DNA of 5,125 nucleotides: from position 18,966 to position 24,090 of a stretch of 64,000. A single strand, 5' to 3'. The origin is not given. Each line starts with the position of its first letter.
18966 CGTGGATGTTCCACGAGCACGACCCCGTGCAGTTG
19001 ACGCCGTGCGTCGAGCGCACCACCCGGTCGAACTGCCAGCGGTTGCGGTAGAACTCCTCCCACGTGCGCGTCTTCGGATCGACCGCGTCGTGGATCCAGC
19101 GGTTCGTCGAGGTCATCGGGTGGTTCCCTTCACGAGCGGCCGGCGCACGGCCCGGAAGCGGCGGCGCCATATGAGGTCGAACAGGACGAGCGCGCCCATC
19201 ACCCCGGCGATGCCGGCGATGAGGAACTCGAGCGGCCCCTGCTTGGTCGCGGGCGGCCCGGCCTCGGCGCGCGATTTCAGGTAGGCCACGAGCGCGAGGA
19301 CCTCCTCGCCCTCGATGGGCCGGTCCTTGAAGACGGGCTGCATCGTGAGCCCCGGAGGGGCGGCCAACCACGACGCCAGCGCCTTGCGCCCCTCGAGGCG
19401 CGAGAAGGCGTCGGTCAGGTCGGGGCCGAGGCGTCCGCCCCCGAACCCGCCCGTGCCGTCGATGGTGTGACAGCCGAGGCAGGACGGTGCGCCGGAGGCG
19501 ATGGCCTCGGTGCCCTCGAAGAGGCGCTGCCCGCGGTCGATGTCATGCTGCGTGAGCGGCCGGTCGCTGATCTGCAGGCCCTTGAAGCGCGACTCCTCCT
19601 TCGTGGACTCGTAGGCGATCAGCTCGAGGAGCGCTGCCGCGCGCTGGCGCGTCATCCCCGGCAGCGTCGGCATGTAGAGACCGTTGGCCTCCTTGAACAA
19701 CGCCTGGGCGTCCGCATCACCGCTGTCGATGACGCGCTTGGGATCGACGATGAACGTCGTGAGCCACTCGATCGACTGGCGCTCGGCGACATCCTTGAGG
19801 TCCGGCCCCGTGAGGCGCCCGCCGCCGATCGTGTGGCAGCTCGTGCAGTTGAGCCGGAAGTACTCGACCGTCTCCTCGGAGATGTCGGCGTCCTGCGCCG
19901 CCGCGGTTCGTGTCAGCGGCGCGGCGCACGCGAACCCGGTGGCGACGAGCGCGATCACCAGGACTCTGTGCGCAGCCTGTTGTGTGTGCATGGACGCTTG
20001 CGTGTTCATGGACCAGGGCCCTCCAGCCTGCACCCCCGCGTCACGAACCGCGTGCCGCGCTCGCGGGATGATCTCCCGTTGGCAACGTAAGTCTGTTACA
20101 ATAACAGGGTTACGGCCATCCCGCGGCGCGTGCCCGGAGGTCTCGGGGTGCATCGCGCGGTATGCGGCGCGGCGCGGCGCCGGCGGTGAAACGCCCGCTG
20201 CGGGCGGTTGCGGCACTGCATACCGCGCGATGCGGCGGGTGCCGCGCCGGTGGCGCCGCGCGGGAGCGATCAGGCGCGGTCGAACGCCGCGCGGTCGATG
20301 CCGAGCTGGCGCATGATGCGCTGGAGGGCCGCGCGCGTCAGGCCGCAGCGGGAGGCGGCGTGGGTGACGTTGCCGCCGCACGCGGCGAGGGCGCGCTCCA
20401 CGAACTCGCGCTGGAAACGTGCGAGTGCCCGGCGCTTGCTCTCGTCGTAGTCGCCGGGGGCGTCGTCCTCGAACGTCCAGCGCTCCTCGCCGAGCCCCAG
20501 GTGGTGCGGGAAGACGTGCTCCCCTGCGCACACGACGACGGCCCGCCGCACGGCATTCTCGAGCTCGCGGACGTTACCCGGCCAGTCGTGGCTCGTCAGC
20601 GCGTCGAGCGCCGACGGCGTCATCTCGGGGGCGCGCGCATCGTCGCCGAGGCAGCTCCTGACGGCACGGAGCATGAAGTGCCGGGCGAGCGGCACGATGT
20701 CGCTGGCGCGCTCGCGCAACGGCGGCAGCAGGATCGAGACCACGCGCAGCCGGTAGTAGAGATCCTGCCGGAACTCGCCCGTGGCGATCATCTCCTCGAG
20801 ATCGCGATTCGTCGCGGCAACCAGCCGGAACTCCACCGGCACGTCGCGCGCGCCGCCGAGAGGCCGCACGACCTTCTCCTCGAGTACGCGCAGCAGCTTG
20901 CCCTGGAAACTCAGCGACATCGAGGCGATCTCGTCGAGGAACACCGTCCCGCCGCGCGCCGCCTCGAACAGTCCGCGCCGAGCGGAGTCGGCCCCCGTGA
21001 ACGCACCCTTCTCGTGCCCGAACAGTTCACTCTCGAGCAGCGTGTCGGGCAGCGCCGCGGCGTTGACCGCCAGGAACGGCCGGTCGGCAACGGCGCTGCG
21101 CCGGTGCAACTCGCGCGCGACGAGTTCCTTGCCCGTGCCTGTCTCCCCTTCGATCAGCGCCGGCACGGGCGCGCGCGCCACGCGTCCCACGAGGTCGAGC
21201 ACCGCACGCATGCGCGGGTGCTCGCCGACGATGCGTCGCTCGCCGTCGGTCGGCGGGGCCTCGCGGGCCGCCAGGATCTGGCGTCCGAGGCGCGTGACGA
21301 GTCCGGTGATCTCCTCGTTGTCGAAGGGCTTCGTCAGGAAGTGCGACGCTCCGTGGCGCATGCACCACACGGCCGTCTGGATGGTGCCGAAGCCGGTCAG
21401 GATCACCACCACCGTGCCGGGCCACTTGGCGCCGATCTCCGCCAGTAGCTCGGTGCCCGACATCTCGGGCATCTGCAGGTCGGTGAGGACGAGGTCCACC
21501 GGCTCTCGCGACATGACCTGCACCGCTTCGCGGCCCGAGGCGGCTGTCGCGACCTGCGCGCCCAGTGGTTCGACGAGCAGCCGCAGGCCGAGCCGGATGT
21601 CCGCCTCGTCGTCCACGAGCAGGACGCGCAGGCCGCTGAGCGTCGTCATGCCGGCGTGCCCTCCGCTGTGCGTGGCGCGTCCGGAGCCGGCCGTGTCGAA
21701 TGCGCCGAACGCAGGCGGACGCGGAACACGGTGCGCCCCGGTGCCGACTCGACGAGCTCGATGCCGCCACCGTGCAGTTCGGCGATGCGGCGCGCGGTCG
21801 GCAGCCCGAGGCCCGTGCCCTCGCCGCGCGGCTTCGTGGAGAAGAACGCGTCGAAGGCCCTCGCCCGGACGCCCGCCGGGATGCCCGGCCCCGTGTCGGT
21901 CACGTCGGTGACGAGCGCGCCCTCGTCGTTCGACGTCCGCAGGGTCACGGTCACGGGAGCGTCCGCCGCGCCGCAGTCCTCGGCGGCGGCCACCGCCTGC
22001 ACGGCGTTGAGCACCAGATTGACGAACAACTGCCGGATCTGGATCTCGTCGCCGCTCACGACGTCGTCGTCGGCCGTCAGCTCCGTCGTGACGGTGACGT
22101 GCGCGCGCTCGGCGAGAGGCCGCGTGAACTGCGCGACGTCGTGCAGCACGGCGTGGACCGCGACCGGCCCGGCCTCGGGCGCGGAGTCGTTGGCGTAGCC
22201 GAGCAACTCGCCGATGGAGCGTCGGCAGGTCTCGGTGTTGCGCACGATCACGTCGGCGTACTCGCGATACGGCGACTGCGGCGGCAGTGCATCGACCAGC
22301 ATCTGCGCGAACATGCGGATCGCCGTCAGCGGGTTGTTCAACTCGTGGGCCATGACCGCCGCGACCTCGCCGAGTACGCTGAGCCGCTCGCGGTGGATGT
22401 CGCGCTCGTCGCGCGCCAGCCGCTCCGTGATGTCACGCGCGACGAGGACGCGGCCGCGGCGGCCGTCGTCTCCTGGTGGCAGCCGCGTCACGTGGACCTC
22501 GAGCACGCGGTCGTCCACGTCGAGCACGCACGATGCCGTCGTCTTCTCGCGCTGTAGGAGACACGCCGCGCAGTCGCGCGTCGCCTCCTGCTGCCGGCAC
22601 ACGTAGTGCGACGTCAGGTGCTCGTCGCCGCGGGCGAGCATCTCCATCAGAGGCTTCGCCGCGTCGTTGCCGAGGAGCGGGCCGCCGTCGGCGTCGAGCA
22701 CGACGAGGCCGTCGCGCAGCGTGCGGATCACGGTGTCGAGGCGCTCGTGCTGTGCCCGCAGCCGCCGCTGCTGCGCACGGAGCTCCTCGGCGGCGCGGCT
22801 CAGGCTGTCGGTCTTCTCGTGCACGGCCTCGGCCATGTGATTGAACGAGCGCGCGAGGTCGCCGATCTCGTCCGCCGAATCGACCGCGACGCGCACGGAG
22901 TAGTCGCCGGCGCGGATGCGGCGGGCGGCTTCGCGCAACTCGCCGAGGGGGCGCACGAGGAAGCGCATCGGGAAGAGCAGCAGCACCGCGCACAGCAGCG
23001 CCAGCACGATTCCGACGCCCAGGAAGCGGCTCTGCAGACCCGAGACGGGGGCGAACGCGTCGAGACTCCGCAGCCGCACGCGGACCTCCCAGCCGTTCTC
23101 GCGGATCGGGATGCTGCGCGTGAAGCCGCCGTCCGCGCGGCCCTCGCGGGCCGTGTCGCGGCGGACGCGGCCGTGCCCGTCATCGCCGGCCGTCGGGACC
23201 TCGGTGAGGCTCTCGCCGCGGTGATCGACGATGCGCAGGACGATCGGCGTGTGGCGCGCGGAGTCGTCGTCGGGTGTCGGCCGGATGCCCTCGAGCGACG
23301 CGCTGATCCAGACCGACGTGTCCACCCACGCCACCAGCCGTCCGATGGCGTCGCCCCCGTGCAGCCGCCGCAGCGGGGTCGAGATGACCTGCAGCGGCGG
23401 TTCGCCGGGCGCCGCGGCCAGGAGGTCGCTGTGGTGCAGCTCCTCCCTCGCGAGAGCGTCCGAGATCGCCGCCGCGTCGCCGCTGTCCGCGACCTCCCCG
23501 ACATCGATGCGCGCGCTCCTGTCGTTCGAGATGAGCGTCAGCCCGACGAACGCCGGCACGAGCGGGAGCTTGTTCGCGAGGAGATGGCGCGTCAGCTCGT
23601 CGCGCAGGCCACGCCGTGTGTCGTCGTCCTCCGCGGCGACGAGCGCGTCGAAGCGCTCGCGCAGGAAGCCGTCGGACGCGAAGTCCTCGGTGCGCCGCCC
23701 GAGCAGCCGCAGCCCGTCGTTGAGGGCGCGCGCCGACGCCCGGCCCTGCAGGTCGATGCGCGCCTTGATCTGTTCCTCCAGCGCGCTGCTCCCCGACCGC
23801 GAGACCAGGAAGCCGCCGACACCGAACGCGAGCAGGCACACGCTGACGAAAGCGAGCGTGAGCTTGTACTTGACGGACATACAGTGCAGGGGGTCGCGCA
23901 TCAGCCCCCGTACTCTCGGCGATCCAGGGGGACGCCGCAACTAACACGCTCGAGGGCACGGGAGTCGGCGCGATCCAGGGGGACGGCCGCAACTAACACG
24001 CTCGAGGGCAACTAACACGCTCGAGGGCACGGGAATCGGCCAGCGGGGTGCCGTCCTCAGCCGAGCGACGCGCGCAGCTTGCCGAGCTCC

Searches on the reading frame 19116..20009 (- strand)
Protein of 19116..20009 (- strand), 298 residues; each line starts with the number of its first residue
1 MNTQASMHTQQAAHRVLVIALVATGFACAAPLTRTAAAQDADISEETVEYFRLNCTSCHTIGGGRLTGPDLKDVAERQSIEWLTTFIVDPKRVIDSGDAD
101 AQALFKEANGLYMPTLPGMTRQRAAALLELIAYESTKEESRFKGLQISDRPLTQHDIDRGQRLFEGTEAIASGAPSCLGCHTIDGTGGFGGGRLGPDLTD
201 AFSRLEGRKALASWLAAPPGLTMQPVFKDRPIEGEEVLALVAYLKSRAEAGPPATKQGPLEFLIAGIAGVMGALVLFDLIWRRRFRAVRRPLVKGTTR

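Call 10: search_protein_families(library=pfam, proteins=[window:19116-20009:-])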
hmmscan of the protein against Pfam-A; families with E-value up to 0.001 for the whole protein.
window:19116-20009:- (298 aa): 2 families
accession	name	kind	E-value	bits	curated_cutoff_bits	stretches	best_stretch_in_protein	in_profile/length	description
PF00034.26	Cytochrom_C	-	1.5e-14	55.5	21.3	2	50-131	7-86/90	Cytochrome c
PF13442.11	Cytochrome_CBB3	-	2.8e-06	28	27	0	172-244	12-68/68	Cytochrome C oxidase, cbb3-type, subunit III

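Call 14: search_protein_families(library=ncbifam, proteins=[window:19116-20009:-])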
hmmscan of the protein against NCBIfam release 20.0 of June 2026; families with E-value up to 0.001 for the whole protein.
window:19116-20009:- (298 aa): 7 families
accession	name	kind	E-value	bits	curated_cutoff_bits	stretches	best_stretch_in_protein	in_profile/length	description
TIGR04485.1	thiosulf_SoxX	equivalog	1.4e-11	44.9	61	2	176-246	4-77/78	sulfur oxidation c-type cytochrome SoxX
TIGR02603.1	CxxCH_TIGR02603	domain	1.5e-11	44.4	68.15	1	51-100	10-60/134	putative heme-binding domain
NF050122.1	bc1_QcrC_actin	exception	4.8e-10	39.2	200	1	9-253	3-217/253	cytochrome bc1 complex diheme cytochrome c subunit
NF045773.1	cytochro_C550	exception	1.2e-05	25.2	125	0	39-97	44-102/118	cytochrome c550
NF011055.0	PRK14487.1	subfamily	3e-05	23.6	218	1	63-245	104-196/212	cbb3-type cytochrome c oxidase subunit II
TIGR00782.1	ccoP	equivalog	0.0001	21.7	179.95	0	149-208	195-243/285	cytochrome-c oxidase, cbb3-type subunit III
NF045774.1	cytochro_C551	exception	0.0002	21.3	118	0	33-91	28-86/110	cytochrome c551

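Call 44: search_solved_structures(query=window:19116-20009:-, max_evalue=0.01)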
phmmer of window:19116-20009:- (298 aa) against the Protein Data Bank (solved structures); distinct sequences matched with E-value up to 0.01: 17.
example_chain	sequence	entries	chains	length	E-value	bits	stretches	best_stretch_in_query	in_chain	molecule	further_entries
6btm_A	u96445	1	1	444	8.4e-09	38.5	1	28-134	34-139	Alternative Complex III subunit A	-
2l4d_A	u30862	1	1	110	5.9e-08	35.7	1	49-134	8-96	SCO1/SenC family protein/cytochrome c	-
7e1v_O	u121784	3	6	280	6.8e-05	25.7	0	176-254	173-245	Cytochrome bc1 complex cytochrome c subunit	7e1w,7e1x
8hcr_C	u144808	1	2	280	6.8e-05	25.7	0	176-254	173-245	Cytochrome bc1 complex cytochrome c subunit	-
7q21_C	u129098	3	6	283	7.3e-05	25.6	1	40-276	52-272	Cytochrome bc1 complex cytochrome c subunit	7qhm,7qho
7zs2_A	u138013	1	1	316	9.3e-05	25.2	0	49-100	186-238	Hypothetical (Diheme) protein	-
7zs1_A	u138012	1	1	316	0.0001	25.1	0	49-100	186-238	Hypothetical (Diheme) protein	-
8ovc_O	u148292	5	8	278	0.00011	25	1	176-250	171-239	Cytochrome bc1 complex cytochrome c subunit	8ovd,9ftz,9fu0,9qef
7zs0_A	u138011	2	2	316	0.00011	25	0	49-100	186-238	Hypothetical (Diheme) protein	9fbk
6hwh_M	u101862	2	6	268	0.00012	24.9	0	176-250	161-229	Cytochrome bc1 complex cytochrome c subunit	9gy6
6adq_C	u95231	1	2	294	0.00012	24.8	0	176-250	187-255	Cytochrome bc1 complex cytochrome c subunit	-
3cp5_A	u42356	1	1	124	0.00014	24.6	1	39-131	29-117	Cytochrome c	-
9wcx_U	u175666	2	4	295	0.00017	24.4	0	175-254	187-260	Cytochrome bc1 complex cytochrome c subunit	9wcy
6cuk_A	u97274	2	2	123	0.00025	23.8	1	39-131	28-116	Cytochrome c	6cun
9g83_v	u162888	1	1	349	0.0018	21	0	168-246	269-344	Cbb3-type cytochrome c oxidase subunit CcoP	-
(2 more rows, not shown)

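Call 47: search_dna_similar(query=window:19116-20009:-, collection=plasmids, mode=protein, max_evalue=0.001, max_rows=25)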
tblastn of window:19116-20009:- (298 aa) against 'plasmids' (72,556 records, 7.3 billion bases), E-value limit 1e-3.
Records with a match: 21; places in all: 23; records where one place covers at least 80% of the query: 0.
Best place of each record, by identity: <60% 21.
By first word of the organism name: Thermus 13; Paraburkholderia 3; Comamonadaceae 1; Limimaricola 1; Spirosoma 1; Aureibacter 1; Fuscovulum 1.
By predicted mobility (MOB-suite, as given by PLSDB): non-mobilizable 21.
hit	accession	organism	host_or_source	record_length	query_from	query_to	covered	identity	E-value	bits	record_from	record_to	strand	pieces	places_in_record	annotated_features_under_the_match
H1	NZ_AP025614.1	Thermus thermophilus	-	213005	51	252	68%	32.1%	4e-6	56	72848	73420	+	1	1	c-type cytochrome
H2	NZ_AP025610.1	Thermus thermophilus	-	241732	51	252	68%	32.1%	4e-6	56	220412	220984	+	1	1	c-type cytochrome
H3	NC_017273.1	Thermus thermophilus SG0.5JP17-16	-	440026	51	252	68%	32.1%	4e-6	56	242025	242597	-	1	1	c-type cytochrome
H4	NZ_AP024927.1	Thermus thermophilus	-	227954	51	252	68%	32.1%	7e-6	55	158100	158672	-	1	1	c-type cytochrome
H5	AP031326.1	Thermus thermophilus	-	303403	51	252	68%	32.1%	7e-6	55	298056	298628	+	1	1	hypothetical protein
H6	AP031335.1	Thermus thermophilus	-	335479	51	252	68%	32.1%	7e-6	55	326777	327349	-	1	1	hypothetical protein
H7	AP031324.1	Thermus thermophilus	-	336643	51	252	68%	32.1%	7e-6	55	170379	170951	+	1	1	hypothetical protein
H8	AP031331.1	Thermus thermophilus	-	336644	51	252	68%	32.1%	7e-6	55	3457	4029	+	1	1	hypothetical protein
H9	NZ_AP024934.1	Thermus thermophilus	-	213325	51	252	68%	32.1%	8e-6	55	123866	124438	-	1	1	c-type cytochrome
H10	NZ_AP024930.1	Thermus thermophilus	-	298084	51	252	68%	32.1%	8e-6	55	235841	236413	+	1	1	c-type cytochrome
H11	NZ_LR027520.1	Thermus thermophilus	-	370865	51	252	68%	31.1%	2e-5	54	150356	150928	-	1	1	c-type cytochrome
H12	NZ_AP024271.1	Thermus thermophilus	-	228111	51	252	68%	31.1%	8e-4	49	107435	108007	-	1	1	cytochrome c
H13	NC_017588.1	Thermus thermophilus JL-18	-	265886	160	255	32%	41.2%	3e-5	53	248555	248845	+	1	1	c-type cytochrome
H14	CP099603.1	Comamonadaceae bacterium OTU4NAUVB1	Arabidopsis thaliana,pure culture,leaf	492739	51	141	31%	40.7%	9e-11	70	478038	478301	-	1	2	SCO family protein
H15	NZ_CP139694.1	Limimaricola variabilis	Bacterial Culture,hydrothermal vent ...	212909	51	160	37%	30.9%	6e-6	55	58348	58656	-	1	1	SCO family protein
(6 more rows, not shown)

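Call 48: get_annotated_region(hit=H3, flank=9000)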
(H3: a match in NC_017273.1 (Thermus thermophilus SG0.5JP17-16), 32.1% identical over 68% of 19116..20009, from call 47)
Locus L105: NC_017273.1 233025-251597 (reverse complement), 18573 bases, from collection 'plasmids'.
description: Thermus thermophilus SG0.5JP17-16 plasmid pTHTHE1601, complete sequence
organism: Thermus thermophilus SG0.5JP17-16 (NCBI taxid 762633)
taxonomy: Bacteria; Deinococcota; Deinococci; Thermales; Thermaceae; Thermus; Thermus thermophilus; Thermus thermophilus SG0.5JP17-16
host: -; source: -; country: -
typing (MOB-suite, as given by PLSDB): non-mobilizable; replicon rep_cluster_1121; mating-pair formation MPF_T
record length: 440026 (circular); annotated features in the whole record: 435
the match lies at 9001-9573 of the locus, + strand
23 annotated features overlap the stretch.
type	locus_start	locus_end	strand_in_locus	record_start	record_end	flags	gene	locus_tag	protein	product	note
CDS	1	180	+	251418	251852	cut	-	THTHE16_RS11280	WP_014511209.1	cytochrome c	-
CDS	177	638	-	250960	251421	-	-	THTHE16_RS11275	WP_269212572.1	MarR family transcriptional regulator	GO:0006355 - regulation of DNA-templated transcription [Evidence IEA]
CDS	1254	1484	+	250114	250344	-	-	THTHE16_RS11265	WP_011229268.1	type II toxin-antitoxin system Phd/YefM family antitoxin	-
CDS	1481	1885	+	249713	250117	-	-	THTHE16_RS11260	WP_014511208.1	type II toxin-antitoxin system VapC family toxin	-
CDS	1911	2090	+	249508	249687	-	-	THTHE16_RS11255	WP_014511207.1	hypothetical protein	-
CDS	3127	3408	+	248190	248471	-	-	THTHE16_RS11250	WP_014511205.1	type II toxin-antitoxin system prevent-host-death family antitoxin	GO:0008219 - cell death [Evidence IEA]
CDS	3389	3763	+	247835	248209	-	-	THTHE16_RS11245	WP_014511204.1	type II toxin-antitoxin system VapC family toxin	-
CDS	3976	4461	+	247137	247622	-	-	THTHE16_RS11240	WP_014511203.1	helix-turn-helix domain-containing protein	-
CDS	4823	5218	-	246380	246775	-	-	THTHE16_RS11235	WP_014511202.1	hypothetical protein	-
CDS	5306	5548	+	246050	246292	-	-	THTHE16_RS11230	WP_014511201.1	hypothetical protein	-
CDS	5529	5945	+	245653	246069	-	-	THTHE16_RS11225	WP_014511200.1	TA system VapC family ribonuclease toxin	-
CDS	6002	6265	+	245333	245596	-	-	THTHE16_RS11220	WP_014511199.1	ferredoxin family protein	-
CDS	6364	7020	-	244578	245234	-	-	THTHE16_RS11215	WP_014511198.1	Crp/Fnr family transcriptional regulator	GO:0006355 - regulation of DNA-templated transcription [Evidence IEA]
CDS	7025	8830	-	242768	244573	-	-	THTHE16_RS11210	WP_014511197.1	GAF domain-containing protein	-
CDS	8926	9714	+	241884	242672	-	-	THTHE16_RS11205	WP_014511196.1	c-type cytochrome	-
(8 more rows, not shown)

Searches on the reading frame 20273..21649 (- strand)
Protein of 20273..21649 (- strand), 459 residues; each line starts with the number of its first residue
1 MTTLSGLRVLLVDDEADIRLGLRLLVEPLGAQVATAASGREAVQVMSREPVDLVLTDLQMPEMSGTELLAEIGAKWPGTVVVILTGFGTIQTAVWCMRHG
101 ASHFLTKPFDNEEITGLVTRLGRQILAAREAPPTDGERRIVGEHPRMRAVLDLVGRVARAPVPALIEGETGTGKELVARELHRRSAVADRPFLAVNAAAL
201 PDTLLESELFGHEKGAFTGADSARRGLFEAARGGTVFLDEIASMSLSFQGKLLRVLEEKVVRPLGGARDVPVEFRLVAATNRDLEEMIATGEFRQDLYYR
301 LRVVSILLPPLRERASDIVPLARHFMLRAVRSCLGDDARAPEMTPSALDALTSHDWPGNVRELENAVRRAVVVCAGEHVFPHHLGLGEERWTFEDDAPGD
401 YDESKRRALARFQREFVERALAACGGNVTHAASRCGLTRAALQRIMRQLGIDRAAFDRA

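Call 11: search_protein_families(library=pfam, proteins=[window:20273-21649:-])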
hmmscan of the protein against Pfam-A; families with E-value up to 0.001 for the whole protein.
window:20273-21649:- (459 aa): 6 families
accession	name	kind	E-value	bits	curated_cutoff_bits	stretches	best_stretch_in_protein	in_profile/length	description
PF00158.32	Sigma54_activat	-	8.3e-67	224.5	20.2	1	140-306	1-167/168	Sigma-54 interaction domain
PF00072.30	Response_reg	-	9e-28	97.1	30.2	1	9-116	1-108/111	Response regulator receiver domain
PF25601.1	AAA_lid_14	-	1.8e-19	69.8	27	1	312-384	1-70/87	AAA+ ATPase lid domain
PF14532.12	Sigma54_activ_2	-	1.2e-16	61.6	25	1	145-311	5-138/138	Sigma-54 interaction domain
PF07728.20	AAA_5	-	1.5e-08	35.2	22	1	165-282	3-123/139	AAA domain (dynein-related subfamily)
PF02954.25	HTH_8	-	3.5e-06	27.1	22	1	409-448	2-41/42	Bacterial regulatory protein, Fis family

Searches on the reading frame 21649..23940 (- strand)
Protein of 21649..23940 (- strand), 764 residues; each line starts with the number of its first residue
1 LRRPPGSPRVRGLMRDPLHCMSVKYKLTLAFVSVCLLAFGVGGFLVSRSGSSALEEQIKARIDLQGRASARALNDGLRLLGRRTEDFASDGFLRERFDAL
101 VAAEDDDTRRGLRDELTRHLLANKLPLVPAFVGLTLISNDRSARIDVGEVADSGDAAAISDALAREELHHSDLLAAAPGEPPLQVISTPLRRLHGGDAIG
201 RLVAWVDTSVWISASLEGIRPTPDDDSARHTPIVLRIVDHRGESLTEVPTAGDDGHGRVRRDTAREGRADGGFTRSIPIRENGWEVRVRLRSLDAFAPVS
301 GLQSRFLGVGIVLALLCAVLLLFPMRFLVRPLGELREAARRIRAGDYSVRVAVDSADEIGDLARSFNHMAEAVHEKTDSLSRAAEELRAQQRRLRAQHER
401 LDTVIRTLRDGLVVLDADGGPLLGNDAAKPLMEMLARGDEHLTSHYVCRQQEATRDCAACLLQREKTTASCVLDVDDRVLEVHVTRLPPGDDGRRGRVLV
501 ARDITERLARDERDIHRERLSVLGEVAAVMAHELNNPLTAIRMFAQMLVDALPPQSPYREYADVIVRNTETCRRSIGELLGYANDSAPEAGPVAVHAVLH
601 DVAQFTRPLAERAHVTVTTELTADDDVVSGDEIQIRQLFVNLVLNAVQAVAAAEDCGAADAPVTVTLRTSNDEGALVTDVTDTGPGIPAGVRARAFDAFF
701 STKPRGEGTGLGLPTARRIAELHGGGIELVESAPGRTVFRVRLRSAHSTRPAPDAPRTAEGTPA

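Call 11: search_protein_families(library=pfam, proteins=[window:21649-23940:-])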
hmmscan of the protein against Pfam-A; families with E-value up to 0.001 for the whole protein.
window:21649-23940:- (764 aa): 3 families
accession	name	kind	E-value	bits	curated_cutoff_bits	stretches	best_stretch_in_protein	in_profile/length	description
PF02518.31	HATPase_c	-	3.6e-22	79.4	26.4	1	630-745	1-109/111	Histidine kinase-, DNA gyrase B-, and HSP90-like ATPase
PF00672.30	HAMP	-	5.3e-18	65.5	25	1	325-374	3-52/53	HAMP domain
PF00512.31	HisKA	-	1.4e-14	54.3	26.9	1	524-583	3-61/66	His Kinase A (phospho-acceptor) domain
